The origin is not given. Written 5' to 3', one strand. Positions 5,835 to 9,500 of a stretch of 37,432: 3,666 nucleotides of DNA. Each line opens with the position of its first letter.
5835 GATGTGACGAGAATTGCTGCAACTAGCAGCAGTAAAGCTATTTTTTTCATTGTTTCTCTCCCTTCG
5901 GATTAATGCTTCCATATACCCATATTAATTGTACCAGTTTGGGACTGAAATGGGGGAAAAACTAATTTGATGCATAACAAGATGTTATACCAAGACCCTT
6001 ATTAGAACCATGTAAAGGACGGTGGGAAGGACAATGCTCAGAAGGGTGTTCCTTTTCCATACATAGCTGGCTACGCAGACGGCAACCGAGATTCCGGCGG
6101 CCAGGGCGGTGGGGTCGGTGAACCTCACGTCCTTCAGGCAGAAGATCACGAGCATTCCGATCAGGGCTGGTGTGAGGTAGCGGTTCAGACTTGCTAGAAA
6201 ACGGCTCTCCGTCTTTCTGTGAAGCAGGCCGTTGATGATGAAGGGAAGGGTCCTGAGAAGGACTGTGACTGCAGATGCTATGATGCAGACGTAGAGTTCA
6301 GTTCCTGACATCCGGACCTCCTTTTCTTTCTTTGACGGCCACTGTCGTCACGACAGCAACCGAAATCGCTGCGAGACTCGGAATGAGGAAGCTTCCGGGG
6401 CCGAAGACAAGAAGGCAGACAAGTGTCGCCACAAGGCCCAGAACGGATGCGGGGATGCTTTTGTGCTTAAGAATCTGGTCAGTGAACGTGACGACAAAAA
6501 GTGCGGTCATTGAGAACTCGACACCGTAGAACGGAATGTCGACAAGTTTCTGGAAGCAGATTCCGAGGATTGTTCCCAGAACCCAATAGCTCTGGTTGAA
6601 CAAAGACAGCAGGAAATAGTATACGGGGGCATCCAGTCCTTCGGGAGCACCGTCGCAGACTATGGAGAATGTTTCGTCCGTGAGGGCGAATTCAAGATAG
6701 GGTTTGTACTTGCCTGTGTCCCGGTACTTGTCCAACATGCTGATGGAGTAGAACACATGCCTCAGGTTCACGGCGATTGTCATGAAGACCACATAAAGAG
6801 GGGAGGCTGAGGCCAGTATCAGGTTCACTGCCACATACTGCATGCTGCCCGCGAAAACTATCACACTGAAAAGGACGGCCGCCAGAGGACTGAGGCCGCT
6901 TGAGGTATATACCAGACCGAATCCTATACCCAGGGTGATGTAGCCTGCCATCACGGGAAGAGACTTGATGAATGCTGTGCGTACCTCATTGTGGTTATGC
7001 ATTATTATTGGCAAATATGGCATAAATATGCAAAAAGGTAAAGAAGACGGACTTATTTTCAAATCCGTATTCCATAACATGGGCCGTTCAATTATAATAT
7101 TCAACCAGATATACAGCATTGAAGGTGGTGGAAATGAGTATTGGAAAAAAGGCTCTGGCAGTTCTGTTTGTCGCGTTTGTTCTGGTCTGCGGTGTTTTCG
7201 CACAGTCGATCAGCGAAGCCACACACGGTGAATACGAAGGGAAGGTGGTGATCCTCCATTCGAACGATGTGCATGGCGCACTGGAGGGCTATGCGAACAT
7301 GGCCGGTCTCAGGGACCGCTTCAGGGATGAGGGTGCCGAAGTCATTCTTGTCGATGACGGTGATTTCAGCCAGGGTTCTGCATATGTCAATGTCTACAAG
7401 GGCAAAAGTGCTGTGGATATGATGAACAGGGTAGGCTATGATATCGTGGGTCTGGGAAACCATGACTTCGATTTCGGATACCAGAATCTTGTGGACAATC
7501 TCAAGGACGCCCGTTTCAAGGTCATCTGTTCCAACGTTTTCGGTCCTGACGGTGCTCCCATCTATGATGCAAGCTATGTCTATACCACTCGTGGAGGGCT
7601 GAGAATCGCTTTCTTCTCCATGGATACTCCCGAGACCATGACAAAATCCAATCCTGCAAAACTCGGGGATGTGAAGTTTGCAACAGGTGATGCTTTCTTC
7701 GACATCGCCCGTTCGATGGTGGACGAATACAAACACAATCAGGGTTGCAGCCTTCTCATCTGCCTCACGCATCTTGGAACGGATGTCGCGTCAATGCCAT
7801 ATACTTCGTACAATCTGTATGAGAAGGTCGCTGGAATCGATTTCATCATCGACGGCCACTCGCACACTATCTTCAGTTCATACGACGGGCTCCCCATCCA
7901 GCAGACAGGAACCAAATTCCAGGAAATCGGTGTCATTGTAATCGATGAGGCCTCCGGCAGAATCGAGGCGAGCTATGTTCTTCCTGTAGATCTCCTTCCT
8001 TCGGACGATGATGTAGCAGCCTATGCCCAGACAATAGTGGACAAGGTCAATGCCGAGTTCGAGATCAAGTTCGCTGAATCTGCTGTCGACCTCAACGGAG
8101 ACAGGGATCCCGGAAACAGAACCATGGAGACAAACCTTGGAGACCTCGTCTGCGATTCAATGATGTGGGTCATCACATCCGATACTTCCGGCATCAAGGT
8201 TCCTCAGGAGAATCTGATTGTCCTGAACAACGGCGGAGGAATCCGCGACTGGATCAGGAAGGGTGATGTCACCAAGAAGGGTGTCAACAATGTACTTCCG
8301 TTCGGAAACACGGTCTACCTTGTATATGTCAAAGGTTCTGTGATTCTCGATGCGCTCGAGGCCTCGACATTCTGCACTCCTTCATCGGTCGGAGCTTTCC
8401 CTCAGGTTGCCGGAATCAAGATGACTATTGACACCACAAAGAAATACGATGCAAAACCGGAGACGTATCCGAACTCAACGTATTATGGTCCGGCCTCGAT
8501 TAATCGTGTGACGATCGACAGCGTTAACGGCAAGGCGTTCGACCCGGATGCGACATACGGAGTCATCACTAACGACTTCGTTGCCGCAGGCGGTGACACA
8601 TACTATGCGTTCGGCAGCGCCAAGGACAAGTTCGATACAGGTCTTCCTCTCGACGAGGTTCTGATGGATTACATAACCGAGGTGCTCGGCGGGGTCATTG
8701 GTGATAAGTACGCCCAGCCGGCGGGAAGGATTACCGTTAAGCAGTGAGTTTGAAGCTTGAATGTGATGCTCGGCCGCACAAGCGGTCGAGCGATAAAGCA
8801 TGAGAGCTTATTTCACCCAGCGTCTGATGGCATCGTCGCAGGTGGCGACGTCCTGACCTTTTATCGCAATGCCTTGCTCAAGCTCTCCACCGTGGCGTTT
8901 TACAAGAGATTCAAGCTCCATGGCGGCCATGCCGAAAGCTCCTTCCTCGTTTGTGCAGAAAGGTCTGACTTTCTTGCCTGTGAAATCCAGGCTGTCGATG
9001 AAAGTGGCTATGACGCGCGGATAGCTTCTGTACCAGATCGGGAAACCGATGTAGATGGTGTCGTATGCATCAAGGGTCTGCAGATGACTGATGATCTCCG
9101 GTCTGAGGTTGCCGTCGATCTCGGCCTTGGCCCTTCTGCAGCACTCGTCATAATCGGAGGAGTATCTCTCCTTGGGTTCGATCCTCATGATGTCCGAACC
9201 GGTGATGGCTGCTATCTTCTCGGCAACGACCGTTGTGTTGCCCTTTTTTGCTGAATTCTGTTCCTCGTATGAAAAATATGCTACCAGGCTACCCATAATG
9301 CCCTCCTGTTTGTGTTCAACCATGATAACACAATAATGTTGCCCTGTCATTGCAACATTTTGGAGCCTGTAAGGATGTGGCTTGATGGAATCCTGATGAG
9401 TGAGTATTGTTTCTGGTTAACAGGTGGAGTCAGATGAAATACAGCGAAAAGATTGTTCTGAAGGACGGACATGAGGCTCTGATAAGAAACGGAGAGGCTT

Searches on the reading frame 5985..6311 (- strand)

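Call 9: search_protein_families(library=pfam, proteins=[window:5985-6311:-], max_evalue=0.001)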
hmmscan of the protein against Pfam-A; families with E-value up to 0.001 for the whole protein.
window:5985-6311:- (108 aa): 2 families
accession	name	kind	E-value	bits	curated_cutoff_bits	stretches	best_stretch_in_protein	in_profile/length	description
PF05437.17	AzlD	-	2.6e-13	50.4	23.7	1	7-103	3-98/99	Branched-chain amino acid transport protein (AzlD)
PF13398.12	Peptidase_M50B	-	0.00015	22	26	1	37-104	67-130/201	Peptidase M50B-like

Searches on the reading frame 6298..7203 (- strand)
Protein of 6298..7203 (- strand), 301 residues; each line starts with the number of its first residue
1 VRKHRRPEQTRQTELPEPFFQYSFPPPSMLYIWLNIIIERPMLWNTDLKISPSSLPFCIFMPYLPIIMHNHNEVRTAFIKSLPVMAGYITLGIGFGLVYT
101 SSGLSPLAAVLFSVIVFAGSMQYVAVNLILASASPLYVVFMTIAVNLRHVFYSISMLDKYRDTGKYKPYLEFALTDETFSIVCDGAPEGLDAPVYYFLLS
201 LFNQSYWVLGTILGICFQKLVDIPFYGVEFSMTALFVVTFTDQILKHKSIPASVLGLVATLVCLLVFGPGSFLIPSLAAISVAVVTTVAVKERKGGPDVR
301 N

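Call 9: search_protein_families(library=pfam, proteins=[window:6298-7203:-], max_evalue=0.001)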
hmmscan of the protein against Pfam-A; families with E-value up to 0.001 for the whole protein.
window:6298-7203:- (301 aa): 1 family
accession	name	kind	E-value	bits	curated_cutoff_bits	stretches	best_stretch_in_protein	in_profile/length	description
PF03591.19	AzlC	-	1.6e-40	139.2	32.1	1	83-220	1-136/137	AzlC protein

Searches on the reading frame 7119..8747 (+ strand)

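Call 9: search_protein_families(library=pfam, proteins=[window:7119-8747:+], max_evalue=0.001)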
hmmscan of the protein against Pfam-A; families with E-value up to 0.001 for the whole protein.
window:7119-8747:+ (542 aa): 3 families
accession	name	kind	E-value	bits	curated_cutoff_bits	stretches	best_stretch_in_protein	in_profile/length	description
PF02872.23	5_nucleotid_C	-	2.3e-30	106.2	23.6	1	332-498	16-156/158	5'-nucleotidase, C-terminal domain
PF00149.33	Metallophos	-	6.8e-10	40.1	21.5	1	45-249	3-189/191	Calcineurin-like phosphoesterase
PF09587.15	PGA_cap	-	3.5e-06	27.1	27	1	76-251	49-233/255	Bacterial capsule synthesis protein PGA_cap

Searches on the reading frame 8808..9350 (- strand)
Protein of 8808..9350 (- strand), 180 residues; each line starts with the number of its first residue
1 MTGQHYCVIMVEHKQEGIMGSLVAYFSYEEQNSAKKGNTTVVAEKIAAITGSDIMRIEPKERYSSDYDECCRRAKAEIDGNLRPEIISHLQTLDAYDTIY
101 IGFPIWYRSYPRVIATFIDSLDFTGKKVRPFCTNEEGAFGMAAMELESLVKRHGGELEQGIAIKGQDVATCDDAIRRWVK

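Call 9: search_protein_families(library=pfam, proteins=[window:8808-9350:-], max_evalue=0.001)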
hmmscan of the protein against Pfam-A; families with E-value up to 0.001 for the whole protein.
window:8808-9350:- (180 aa): 1 family
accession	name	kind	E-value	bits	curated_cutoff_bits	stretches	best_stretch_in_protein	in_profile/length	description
PF12682.12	Flavodoxin_4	-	5.7e-25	88.1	24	1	22-148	3-126/155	Flavodoxin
